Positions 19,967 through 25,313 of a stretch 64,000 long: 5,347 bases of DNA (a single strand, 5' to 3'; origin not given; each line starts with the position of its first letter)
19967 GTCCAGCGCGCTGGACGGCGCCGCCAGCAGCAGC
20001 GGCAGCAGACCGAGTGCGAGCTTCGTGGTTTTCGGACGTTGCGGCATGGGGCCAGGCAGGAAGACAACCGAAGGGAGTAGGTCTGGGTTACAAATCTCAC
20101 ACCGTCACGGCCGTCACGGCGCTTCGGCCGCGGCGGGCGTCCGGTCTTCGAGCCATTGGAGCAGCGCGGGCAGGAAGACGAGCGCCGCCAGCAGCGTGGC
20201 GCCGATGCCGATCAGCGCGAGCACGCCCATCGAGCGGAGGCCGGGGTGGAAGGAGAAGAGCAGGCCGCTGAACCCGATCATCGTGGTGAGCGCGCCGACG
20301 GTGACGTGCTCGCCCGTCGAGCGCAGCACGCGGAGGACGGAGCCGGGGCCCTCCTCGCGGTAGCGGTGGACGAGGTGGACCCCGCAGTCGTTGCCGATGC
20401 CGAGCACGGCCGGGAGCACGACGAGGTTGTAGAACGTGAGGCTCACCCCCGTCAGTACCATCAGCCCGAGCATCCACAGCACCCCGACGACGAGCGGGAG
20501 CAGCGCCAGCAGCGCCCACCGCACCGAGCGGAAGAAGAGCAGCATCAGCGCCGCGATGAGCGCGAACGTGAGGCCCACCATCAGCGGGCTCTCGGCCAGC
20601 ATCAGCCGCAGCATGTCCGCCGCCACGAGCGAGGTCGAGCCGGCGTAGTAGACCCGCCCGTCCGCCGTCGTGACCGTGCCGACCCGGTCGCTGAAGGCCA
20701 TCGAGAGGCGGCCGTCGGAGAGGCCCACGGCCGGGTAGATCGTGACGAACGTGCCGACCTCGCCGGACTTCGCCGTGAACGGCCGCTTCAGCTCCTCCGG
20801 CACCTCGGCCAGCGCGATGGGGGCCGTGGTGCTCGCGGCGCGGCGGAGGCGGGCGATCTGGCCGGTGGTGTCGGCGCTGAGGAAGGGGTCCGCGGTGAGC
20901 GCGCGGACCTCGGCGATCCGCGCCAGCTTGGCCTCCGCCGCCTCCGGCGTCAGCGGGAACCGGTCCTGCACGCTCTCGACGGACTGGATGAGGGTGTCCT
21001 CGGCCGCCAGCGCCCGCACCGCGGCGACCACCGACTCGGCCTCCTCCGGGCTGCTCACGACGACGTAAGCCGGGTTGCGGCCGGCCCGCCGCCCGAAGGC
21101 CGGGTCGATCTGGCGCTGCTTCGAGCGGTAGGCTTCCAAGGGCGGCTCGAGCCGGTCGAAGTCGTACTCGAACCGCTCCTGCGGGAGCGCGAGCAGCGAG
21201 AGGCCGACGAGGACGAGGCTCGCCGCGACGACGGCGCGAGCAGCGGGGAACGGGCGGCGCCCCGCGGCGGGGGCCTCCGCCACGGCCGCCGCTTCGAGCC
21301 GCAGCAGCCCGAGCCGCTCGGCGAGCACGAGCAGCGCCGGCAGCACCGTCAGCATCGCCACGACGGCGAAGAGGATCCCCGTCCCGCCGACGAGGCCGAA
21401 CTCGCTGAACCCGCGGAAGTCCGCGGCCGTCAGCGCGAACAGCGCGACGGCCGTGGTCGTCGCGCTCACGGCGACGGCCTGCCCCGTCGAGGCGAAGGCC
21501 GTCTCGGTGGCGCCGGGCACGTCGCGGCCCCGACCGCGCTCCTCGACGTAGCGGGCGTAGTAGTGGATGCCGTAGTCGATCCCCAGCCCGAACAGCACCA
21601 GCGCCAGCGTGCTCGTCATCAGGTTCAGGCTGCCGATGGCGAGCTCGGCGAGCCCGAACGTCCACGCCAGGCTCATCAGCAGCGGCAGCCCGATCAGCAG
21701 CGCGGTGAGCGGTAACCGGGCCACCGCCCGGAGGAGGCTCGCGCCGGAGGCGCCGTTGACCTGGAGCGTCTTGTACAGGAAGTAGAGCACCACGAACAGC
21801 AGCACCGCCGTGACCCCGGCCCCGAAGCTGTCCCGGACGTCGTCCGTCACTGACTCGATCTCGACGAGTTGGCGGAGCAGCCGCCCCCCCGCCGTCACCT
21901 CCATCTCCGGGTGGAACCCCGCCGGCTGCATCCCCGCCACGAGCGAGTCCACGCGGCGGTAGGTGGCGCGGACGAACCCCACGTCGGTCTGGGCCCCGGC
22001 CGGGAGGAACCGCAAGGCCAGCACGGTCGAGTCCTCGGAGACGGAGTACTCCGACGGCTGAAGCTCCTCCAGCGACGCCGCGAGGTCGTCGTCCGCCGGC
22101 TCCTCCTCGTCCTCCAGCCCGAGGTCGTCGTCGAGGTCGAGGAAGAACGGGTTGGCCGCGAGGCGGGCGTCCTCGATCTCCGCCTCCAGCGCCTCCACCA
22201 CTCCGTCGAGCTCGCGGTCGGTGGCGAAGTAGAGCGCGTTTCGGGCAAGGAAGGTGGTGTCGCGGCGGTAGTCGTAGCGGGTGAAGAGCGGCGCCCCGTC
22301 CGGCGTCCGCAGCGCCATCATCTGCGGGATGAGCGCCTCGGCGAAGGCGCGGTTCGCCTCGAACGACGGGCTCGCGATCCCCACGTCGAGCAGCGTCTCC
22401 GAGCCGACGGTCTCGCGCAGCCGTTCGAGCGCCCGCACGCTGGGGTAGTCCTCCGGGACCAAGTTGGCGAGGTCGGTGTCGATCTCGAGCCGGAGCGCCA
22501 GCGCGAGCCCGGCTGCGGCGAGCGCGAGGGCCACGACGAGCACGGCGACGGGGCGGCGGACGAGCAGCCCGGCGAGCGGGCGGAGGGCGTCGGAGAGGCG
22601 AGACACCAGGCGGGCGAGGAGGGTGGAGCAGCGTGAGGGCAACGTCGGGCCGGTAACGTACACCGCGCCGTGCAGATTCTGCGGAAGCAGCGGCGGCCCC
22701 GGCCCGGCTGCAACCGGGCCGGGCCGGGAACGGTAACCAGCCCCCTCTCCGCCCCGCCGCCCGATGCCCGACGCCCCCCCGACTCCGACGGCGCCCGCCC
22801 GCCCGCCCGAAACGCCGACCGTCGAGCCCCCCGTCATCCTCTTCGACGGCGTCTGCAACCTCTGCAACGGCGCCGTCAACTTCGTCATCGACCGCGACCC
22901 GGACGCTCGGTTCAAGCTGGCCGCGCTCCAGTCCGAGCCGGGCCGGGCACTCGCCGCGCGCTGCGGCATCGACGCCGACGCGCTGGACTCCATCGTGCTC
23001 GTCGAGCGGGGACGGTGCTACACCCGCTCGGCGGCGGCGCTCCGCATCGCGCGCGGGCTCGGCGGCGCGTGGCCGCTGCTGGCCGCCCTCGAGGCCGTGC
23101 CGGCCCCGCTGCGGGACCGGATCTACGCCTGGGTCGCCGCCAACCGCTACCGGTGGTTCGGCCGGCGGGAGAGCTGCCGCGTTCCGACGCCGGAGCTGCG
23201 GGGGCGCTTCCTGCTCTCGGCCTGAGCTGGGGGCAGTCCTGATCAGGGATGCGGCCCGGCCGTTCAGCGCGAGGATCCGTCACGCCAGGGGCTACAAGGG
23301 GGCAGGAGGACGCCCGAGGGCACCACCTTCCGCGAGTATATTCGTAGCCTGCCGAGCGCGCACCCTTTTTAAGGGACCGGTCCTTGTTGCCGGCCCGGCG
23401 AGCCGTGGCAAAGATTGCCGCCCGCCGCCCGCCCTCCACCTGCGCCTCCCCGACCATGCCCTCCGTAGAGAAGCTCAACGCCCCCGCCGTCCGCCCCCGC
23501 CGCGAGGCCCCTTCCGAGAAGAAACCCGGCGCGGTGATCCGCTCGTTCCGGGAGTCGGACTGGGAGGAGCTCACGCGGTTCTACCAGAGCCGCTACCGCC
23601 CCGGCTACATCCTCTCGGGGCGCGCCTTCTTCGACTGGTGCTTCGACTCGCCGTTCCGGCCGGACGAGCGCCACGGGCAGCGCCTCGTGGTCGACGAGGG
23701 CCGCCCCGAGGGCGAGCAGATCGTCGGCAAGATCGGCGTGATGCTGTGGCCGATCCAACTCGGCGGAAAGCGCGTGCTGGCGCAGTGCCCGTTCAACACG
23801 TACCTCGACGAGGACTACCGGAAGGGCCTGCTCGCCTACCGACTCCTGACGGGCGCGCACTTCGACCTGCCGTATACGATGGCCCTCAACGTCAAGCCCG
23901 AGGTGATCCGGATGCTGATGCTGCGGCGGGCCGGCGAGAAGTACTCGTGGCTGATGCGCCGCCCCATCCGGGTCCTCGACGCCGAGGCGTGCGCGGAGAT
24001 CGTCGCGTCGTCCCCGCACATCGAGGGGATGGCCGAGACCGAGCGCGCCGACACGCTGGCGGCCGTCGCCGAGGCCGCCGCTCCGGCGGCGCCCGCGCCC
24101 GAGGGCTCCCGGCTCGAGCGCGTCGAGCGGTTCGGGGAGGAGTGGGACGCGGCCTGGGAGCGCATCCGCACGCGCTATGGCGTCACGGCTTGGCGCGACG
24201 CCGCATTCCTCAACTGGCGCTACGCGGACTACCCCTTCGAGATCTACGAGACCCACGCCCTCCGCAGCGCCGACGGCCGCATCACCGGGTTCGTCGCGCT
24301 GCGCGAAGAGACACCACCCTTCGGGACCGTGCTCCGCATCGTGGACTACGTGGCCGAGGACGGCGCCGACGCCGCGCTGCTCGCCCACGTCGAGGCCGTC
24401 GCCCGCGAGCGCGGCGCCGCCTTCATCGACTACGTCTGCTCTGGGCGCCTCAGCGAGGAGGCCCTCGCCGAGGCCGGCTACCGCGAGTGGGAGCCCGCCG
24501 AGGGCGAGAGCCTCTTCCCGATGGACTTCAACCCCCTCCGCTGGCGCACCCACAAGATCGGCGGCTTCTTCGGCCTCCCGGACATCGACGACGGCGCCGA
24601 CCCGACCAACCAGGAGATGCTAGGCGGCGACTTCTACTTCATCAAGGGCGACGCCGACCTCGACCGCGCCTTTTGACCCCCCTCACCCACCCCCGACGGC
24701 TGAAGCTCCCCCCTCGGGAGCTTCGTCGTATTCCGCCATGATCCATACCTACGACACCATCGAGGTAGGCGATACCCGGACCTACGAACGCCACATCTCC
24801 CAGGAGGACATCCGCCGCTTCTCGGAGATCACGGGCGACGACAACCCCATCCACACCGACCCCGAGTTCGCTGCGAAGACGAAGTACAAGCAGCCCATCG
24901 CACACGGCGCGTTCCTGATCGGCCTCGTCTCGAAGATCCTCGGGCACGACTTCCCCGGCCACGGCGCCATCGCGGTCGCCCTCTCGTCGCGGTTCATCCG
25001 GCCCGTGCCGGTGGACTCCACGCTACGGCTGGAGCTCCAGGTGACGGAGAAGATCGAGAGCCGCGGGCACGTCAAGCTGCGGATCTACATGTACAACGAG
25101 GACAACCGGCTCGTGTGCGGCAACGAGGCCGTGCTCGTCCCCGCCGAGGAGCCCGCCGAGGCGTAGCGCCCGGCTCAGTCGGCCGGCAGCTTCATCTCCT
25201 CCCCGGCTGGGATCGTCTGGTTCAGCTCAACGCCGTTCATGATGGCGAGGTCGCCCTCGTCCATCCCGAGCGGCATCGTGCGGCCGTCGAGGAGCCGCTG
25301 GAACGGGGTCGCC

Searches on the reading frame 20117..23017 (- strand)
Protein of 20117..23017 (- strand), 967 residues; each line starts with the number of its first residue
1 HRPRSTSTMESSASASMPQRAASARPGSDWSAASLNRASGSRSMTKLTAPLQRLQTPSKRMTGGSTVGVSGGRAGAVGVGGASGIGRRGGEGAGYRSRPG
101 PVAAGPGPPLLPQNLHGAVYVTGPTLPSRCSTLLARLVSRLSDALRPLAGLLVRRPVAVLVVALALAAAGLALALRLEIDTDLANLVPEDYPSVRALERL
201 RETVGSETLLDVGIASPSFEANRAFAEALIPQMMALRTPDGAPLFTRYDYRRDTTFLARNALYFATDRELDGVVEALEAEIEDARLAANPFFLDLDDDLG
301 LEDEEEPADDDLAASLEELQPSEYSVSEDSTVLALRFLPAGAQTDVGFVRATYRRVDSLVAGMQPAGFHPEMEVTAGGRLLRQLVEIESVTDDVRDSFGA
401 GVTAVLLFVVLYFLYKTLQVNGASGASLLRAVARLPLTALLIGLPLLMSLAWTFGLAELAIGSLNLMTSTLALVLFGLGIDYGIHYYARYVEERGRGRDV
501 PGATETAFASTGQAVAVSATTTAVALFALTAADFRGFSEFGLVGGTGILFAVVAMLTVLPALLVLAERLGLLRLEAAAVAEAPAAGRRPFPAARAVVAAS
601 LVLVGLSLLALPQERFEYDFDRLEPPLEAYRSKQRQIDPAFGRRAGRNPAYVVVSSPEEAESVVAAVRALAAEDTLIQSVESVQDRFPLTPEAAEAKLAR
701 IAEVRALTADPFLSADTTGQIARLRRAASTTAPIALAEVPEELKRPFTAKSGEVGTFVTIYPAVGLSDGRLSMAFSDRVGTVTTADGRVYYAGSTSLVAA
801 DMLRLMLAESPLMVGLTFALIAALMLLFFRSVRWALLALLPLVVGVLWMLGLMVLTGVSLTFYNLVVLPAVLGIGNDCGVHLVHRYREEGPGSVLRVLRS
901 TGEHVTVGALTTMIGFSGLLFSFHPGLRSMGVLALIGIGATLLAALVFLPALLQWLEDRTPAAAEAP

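Call 46: search_protein_families(library=pfam, proteins=[window:20117-23017:-], max_evalue=0.0001)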
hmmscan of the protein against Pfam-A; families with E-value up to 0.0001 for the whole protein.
window:20117-23017:- (967 aa): 2 families
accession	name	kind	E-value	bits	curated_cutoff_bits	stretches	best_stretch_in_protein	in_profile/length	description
PF03176.21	MMPL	-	1.9e-34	119.6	20.5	2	431-572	162-308/333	MMPL family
PF12349.14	Sterol-sensing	-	1.4e-05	25.5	22.3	0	444-568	14-138/153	Sterol-sensing domain of SREBP cleavage-activation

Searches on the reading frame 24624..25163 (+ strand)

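Call 47: search_protein_families(library=pfam, proteins=[window:24624-25163:+], max_evalue=0.0001)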
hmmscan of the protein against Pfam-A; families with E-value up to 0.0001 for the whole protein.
window:24624-25163:+ (180 aa): 2 families
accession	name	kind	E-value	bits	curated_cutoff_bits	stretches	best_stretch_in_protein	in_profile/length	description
PF01575.25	MaoC_dehydratas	-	4.4e-24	84.9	27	1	54-150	14-111/123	MaoC like domain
PF13452.11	FAS1_DH_region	-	2.5e-06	28.1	22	1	54-105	10-61/132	FAS1-like, dehydratase domain region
